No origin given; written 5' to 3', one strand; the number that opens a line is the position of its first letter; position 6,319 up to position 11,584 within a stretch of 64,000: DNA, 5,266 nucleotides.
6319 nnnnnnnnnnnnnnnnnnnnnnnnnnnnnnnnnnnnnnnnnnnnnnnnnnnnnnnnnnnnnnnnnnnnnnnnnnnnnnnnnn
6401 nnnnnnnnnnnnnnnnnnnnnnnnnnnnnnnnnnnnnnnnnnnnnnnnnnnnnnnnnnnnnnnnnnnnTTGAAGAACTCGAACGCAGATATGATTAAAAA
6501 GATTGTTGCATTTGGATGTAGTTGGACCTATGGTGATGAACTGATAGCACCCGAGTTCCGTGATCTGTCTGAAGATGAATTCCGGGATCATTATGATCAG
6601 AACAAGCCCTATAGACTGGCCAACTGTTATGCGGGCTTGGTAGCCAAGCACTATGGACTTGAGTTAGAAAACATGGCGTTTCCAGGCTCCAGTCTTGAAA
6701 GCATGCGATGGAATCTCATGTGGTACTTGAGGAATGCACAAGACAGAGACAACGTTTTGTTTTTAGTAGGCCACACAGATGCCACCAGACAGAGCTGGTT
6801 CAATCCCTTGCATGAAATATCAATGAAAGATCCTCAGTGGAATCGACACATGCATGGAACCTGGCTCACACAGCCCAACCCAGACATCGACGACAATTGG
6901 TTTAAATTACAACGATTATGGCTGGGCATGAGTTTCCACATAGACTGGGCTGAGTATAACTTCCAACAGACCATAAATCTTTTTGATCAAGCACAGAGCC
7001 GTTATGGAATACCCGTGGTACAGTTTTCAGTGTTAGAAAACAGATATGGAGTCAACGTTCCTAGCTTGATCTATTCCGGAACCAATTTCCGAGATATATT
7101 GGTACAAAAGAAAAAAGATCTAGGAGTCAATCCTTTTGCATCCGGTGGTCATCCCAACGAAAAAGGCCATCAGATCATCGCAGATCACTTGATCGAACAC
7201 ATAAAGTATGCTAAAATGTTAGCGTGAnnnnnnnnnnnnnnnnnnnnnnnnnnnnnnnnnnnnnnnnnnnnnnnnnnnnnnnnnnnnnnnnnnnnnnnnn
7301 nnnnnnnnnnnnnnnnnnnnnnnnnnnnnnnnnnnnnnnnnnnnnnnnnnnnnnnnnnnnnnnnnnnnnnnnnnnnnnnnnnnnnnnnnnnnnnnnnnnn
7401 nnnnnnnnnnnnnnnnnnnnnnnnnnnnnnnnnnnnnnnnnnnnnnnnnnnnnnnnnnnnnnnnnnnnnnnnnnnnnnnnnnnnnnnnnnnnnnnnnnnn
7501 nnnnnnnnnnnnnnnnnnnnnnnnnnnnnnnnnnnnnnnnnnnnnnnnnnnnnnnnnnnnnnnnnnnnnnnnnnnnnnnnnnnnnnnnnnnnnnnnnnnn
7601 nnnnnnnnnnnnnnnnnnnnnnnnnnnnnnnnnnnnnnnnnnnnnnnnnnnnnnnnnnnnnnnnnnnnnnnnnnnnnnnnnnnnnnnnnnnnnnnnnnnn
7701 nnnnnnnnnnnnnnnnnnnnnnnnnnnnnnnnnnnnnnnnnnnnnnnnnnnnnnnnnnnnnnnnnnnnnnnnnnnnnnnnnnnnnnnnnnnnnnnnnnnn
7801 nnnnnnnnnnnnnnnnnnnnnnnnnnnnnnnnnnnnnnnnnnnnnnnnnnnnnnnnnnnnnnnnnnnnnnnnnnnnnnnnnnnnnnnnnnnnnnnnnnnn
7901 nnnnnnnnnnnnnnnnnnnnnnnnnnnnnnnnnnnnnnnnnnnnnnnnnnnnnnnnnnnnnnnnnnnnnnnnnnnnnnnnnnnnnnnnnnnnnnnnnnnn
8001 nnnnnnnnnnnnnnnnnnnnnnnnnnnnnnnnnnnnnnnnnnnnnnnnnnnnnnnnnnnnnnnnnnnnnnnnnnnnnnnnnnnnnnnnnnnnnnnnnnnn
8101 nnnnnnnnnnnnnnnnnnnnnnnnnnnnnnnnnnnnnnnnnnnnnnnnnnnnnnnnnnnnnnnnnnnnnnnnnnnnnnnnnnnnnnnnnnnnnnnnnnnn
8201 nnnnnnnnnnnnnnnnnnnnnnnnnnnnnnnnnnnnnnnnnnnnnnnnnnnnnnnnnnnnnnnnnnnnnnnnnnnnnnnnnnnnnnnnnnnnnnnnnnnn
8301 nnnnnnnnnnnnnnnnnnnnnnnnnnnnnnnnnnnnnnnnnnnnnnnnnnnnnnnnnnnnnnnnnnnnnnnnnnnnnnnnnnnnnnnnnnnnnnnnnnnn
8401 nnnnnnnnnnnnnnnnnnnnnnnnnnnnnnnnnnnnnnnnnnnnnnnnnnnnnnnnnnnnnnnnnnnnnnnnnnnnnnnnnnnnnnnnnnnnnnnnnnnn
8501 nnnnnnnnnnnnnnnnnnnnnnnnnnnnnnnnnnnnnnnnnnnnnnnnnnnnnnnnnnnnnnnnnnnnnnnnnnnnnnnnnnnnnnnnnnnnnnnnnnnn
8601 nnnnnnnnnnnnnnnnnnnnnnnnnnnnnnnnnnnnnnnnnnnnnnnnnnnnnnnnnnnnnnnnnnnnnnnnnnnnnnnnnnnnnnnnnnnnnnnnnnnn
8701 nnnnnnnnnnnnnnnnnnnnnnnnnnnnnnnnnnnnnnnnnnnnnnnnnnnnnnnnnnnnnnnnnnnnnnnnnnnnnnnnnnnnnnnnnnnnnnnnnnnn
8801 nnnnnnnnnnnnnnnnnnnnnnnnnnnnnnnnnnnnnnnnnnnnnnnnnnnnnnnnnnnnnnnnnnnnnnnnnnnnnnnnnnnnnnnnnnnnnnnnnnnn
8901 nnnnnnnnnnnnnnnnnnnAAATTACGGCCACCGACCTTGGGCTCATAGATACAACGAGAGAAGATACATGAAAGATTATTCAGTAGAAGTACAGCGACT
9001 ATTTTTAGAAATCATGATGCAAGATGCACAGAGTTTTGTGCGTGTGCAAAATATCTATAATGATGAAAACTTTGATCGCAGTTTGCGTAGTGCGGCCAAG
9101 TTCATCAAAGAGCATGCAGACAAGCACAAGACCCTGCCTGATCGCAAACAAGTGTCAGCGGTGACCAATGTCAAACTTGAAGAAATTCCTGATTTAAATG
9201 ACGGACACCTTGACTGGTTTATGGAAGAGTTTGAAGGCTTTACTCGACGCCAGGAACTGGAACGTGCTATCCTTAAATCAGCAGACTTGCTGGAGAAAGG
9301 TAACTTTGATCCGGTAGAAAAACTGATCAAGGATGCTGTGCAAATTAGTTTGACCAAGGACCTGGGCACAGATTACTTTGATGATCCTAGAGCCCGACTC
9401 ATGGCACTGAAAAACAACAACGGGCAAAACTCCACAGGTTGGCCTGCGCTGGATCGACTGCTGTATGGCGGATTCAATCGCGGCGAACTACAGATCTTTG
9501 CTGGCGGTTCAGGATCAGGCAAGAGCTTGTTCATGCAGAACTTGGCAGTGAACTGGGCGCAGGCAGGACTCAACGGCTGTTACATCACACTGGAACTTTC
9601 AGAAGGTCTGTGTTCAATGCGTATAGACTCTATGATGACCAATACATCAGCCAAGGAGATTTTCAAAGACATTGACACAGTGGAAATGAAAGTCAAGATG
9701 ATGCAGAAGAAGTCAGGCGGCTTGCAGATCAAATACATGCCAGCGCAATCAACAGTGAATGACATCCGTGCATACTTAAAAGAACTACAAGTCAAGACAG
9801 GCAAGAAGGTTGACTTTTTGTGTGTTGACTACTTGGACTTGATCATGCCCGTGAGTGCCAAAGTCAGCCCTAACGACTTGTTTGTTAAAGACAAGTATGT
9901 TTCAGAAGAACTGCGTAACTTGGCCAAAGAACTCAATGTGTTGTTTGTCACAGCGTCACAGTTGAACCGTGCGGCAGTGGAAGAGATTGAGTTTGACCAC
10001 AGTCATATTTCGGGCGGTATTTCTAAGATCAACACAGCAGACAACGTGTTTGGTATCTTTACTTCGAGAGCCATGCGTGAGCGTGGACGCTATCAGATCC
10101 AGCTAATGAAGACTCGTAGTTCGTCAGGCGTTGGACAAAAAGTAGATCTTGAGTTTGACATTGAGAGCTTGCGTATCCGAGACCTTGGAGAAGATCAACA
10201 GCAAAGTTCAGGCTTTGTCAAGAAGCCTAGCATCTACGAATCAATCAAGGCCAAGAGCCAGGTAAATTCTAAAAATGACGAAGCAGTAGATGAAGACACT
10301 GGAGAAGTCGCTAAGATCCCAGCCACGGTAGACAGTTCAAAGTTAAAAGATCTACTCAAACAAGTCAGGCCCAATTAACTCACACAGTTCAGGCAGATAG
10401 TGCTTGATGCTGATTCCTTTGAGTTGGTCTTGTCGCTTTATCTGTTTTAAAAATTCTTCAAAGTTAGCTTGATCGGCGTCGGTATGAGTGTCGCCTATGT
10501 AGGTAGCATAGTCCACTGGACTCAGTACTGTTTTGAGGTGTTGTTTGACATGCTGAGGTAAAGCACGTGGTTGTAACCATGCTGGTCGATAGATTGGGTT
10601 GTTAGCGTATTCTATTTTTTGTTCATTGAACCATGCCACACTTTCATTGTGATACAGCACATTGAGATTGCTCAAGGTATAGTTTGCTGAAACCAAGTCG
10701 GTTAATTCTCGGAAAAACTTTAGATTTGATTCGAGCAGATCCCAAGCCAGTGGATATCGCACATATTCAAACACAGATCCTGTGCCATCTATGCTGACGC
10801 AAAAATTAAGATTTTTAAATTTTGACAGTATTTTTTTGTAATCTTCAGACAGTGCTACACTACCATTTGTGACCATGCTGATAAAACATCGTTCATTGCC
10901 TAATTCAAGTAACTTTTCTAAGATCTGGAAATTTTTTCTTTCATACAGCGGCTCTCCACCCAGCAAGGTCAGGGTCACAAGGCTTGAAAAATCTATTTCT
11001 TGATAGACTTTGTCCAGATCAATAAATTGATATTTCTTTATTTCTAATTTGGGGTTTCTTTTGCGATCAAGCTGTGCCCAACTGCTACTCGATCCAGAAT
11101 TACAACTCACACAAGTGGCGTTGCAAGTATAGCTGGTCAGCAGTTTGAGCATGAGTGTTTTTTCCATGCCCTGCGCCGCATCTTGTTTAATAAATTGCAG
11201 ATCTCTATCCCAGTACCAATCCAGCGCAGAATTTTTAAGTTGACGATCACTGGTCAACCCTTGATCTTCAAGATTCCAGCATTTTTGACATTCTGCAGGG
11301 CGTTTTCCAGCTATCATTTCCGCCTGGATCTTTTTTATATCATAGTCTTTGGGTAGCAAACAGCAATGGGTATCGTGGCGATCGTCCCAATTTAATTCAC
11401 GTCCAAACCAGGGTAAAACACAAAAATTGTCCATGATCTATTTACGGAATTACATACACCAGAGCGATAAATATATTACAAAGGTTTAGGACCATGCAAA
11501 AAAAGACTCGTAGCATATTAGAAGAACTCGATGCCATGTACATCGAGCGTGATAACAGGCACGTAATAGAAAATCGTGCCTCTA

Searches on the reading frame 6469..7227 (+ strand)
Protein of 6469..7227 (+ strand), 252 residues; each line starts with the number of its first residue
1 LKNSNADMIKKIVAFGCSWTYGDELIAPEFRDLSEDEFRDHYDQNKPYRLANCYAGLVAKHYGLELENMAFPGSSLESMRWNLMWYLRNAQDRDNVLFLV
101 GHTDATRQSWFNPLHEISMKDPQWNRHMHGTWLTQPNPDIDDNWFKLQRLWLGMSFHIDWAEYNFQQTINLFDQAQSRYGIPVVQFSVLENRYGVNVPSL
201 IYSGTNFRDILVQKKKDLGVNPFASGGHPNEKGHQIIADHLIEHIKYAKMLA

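Call 54: search_protein_families(library=pfam, proteins=[window:6469-7227:+], max_evalue=0.001)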
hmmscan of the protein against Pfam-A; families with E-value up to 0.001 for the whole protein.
window:6469-7227:+ (252 aa): 1 family
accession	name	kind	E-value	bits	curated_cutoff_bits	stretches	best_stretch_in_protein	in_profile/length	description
PF00657.28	Lipase_GDSL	-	0.00033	21.3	23.6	0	165-241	152-208/208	GDSL-like Lipase/Acylhydrolase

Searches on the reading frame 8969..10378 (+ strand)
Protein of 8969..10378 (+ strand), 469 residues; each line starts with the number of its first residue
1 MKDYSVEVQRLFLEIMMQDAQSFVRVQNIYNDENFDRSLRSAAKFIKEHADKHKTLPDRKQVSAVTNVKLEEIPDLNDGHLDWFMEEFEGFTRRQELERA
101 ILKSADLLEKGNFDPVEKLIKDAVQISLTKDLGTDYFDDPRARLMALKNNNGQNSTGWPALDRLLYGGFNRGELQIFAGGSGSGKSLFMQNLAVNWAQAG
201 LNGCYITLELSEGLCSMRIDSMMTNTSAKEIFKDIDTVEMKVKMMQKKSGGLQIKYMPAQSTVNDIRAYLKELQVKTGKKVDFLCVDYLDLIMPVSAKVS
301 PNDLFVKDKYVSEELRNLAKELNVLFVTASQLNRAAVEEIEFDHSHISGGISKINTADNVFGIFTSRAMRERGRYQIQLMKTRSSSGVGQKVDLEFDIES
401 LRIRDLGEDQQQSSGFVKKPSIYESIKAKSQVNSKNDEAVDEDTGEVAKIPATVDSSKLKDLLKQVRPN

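Call 25: search_protein_families(library=pfam, proteins=[window:8969-10378:+], max_evalue=0.001)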
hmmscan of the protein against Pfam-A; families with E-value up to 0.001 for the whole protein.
window:8969-10378:+ (469 aa): 4 families
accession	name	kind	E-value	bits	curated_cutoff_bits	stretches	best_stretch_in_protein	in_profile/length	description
PF03796.21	DnaB_C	-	6.9e-21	75.2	27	1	155-401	3-251/255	DnaB-like helicase C terminal domain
PF06745.19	ATPase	-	3.9e-10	39.9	26.6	1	155-273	2-118/231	KaiC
PF13481.12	AAA_25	-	1.7e-06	28.3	27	1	157-295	18-158/195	AAA domain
PF05729.18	NACHT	-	0.00031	21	26.7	1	176-205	4-33/167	NACHT domain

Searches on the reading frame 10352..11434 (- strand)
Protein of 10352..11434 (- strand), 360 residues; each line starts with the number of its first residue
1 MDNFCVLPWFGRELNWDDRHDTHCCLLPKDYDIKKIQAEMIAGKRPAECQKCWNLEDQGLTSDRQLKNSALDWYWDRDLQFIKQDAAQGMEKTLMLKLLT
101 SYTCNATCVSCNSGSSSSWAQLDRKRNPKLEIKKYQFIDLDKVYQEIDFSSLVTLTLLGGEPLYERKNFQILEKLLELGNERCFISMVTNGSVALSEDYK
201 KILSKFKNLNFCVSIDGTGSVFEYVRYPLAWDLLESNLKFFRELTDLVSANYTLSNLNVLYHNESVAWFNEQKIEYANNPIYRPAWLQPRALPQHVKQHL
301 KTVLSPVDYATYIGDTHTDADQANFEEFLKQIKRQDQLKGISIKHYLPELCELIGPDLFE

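Call 26: search_protein_families(library=pfam, proteins=[window:10352-11434:-], max_evalue=0.001)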
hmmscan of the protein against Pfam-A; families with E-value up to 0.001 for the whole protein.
window:10352-11434:- (360 aa): 2 families
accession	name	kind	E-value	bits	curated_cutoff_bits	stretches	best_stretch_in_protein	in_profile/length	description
PF04055.27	Radical_SAM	-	5.6e-07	30.3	29.5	1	100-210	3-101/166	Radical SAM superfamily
PF13353.11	Fer4_12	-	0.00015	22.5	22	1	103-193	14-93/137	4Fe-4S single cluster domain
